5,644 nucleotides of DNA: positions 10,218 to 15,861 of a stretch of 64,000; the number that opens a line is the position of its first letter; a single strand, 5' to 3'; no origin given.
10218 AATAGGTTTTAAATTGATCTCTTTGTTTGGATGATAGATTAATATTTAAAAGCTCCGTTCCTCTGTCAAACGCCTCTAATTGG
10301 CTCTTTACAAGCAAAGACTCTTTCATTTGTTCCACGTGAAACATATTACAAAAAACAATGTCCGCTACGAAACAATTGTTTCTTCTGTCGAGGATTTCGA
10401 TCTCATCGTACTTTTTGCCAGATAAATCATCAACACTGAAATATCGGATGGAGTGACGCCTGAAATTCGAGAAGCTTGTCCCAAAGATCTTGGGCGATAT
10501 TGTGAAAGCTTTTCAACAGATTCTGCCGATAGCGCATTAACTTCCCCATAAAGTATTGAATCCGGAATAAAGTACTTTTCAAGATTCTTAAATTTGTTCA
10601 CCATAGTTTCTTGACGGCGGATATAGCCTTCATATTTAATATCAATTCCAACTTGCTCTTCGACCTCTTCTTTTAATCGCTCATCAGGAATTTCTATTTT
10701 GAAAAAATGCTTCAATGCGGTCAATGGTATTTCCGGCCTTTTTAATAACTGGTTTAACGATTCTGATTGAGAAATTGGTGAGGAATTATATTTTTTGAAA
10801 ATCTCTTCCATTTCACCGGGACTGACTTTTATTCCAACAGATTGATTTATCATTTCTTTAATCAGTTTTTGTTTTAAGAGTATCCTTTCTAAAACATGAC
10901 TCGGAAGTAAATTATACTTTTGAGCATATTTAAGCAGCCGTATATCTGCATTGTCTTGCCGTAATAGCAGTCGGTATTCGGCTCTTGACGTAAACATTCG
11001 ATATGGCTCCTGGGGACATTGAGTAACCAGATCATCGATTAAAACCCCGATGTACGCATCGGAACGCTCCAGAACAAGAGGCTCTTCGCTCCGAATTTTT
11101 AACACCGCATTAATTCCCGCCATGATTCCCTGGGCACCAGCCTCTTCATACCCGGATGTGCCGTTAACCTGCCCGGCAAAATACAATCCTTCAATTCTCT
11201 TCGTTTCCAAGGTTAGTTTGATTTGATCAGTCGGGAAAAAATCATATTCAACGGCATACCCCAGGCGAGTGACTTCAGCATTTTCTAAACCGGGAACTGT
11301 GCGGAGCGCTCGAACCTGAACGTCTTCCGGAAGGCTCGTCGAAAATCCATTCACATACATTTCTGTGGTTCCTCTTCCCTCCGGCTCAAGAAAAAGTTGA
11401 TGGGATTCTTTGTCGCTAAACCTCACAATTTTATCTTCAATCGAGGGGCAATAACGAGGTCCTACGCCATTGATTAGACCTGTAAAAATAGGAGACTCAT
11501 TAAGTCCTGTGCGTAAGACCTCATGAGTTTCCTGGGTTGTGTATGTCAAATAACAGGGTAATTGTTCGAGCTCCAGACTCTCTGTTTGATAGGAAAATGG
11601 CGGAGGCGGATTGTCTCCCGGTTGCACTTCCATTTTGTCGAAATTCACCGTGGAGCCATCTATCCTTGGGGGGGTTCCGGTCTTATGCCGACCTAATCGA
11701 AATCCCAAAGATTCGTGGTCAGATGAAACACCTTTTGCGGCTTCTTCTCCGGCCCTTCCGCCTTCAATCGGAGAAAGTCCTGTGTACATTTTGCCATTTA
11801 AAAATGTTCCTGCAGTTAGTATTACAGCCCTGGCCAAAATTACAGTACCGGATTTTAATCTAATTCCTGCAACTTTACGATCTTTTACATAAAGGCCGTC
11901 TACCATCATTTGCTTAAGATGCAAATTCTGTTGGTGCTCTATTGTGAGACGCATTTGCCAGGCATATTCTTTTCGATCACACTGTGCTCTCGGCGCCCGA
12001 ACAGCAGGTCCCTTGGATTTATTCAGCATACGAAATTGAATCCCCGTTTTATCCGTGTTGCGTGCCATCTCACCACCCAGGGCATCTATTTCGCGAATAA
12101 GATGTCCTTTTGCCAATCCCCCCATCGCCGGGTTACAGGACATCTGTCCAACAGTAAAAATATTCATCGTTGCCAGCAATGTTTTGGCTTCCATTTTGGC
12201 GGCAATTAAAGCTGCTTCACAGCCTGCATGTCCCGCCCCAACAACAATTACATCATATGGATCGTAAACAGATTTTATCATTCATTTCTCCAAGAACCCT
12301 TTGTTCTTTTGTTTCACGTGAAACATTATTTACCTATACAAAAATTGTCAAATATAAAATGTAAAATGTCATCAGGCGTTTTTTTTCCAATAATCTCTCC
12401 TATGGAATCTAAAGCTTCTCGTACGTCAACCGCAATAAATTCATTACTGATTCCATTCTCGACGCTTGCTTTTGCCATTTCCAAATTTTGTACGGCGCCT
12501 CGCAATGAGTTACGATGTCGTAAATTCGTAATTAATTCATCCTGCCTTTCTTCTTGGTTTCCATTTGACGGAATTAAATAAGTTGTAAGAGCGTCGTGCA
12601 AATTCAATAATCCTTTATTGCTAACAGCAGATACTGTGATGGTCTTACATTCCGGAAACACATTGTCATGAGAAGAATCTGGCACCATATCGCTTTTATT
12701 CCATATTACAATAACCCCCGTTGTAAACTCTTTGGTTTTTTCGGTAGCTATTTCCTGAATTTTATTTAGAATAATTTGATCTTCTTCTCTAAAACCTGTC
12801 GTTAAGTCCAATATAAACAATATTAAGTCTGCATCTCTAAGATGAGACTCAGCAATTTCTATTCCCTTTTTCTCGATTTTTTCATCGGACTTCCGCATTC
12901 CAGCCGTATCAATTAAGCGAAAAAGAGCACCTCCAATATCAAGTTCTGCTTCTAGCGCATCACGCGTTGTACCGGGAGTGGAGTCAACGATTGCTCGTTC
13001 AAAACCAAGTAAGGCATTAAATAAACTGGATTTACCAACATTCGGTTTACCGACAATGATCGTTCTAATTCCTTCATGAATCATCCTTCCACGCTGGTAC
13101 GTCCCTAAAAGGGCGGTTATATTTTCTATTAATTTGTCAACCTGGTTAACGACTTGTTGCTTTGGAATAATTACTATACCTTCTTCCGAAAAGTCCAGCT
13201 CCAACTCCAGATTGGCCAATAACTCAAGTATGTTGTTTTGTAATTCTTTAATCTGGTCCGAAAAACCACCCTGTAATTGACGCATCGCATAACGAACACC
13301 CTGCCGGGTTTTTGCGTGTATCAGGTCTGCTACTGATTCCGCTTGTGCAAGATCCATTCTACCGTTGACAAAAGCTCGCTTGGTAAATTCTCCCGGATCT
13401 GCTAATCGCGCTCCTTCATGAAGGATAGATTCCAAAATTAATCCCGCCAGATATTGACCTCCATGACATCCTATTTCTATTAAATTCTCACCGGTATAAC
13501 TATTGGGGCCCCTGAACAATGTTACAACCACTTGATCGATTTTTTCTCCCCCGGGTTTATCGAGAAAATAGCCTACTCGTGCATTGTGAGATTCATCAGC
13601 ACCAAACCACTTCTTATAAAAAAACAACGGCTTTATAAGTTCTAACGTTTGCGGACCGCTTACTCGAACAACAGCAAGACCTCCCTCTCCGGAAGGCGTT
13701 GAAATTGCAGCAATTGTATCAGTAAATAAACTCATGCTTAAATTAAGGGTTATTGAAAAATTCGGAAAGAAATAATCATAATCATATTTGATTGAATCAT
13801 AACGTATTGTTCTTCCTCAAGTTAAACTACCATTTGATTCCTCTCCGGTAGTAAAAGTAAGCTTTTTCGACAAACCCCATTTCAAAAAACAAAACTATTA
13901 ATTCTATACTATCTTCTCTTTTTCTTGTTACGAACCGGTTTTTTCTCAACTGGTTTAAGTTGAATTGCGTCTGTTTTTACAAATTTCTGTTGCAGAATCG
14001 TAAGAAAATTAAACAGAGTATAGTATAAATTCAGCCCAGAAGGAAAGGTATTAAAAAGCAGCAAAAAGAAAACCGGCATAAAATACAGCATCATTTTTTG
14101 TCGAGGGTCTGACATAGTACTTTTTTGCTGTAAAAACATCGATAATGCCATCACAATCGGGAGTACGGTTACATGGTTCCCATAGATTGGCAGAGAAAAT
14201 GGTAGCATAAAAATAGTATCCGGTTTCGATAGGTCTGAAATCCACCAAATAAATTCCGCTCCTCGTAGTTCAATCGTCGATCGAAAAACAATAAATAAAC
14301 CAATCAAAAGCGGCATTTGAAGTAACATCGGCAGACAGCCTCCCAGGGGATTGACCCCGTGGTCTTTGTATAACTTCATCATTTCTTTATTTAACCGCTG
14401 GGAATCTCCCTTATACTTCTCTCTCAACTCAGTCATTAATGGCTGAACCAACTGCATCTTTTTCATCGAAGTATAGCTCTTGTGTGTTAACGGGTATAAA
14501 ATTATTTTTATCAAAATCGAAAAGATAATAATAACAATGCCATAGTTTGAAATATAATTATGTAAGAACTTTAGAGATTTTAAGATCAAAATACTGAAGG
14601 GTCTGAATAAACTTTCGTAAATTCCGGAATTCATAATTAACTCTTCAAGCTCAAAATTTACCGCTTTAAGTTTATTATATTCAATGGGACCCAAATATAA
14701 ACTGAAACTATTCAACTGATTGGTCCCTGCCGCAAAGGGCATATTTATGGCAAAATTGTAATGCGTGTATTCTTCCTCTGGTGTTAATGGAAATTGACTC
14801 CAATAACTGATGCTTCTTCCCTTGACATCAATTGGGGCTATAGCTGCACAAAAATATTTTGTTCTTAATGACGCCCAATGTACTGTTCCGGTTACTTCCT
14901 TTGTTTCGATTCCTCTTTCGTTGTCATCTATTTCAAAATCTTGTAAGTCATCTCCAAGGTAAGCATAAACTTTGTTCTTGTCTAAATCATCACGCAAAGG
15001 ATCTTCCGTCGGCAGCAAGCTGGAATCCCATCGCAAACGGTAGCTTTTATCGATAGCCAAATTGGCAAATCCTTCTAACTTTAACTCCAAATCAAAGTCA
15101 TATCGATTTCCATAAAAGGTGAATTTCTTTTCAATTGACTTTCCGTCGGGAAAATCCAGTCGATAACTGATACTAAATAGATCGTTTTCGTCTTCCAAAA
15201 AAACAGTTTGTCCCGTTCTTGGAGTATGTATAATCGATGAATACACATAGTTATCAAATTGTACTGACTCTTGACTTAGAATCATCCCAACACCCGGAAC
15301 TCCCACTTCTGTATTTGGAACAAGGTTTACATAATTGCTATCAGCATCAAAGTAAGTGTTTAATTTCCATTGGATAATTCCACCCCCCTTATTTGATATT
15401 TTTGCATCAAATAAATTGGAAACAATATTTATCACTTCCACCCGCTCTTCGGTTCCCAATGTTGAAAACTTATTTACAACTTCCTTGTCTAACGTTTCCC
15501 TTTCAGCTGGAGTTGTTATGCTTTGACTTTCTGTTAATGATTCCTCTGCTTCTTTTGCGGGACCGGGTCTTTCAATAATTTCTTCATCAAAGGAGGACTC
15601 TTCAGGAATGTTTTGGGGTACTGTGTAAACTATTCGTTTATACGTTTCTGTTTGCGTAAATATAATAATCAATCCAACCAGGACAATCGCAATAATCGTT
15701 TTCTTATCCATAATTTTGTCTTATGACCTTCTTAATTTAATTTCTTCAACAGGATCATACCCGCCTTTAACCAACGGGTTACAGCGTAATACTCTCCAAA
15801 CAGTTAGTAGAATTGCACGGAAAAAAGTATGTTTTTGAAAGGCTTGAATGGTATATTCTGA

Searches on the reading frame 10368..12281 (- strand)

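Call 55: search_protein_families(library=pfam, proteins=[window:10368-12281:-], max_evalue=0.00001)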
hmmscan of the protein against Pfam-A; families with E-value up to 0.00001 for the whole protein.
window:10368-12281:- (638 aa): 4 families
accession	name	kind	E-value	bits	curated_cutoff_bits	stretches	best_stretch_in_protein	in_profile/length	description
PF01134.28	GIDA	-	9.2e-165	548.9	22.1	1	10-399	1-390/391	Glucose inhibited division protein A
PF13932.14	SAM_GIDA_C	-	2e-22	79.2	27.1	1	563-618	2-57/57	tRNA modifying enzyme MnmG/GidA C-terminal helical bundle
PF21680.2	GIDA_C_1st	-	1.4e-15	58.2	24.7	1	465-558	5-96/96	tRNA modifying enzyme MnmG/GidA C-terminal helical domain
PF12831.13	FAD_oxidored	-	5.9e-06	26.3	27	1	10-151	1-138/416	FAD dependent oxidoreductase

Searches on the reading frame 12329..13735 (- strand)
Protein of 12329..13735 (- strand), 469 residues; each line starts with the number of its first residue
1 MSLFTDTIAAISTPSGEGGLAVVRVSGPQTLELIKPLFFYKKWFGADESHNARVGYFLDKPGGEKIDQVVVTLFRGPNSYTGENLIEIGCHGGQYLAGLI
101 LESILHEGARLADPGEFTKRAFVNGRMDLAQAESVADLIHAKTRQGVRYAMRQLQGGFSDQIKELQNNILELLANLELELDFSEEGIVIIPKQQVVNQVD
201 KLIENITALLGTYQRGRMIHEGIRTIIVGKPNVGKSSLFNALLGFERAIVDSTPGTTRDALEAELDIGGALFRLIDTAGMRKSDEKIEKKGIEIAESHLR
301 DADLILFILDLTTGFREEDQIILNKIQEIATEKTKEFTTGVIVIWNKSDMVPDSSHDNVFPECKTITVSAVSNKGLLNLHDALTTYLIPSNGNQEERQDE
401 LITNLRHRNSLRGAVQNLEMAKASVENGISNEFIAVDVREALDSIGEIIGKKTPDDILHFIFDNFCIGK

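Call 55: search_protein_families(library=pfam, proteins=[window:12329-13735:-], max_evalue=0.00001)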
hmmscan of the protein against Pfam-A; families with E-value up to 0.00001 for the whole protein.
window:12329-13735:- (469 aa): 6 families
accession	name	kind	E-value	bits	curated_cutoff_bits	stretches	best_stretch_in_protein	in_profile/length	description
PF12631.12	MnmE_helical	-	7.4e-56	190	40.1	1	129-466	1-211/211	MnmE helical domain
PF10396.14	TrmE_N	-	8e-39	132.9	29.8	1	7-126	1-117/117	GTP-binding protein TrmE N-terminus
PF01926.29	MMR_HSR1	-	1.7e-25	89.8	21.9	1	225-347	2-113/113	50S ribosome-binding GTPase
PF04548.22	AIG1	-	1.6e-08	34.6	27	1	224-362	2-140/212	AIG1 family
PF02421.24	FeoB_N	-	3.3e-08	33.6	27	1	225-312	3-89/156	Ferrous iron transport protein B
PF00350.29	Dynamin_N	-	2.3e-06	28.2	27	0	226-257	2-33/168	Dynamin family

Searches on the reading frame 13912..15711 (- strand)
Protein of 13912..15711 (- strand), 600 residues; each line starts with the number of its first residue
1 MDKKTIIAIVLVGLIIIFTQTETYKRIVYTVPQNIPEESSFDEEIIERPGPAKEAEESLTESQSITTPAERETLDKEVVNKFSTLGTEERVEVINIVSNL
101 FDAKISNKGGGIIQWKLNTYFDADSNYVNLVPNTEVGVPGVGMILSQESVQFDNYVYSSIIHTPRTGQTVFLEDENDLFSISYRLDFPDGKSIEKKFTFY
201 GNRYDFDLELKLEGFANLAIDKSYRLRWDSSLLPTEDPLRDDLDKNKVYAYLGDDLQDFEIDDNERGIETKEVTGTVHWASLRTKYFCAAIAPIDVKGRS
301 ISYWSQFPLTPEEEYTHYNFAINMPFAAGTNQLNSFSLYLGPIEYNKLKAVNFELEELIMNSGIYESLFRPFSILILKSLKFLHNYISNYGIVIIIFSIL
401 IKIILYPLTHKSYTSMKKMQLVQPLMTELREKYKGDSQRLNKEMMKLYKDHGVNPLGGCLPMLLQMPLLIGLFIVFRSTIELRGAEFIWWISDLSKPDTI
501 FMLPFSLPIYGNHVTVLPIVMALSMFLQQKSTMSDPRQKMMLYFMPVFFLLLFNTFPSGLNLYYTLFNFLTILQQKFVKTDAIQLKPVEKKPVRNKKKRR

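Call 56: search_protein_families(library=pfam, proteins=[window:13912-15711:-], max_evalue=0.00001)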
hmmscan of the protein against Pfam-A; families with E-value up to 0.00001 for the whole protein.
window:13912-15711:- (600 aa): 2 families
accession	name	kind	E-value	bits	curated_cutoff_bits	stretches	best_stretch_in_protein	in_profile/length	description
PF02096.25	60KD_IMP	-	8.8e-62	208.3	35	1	390-579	1-162/163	60Kd inner membrane protein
PF14849.12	YidC_periplas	-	1.5e-18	68.1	24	1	94-358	2-267/283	YidC periplasmic domain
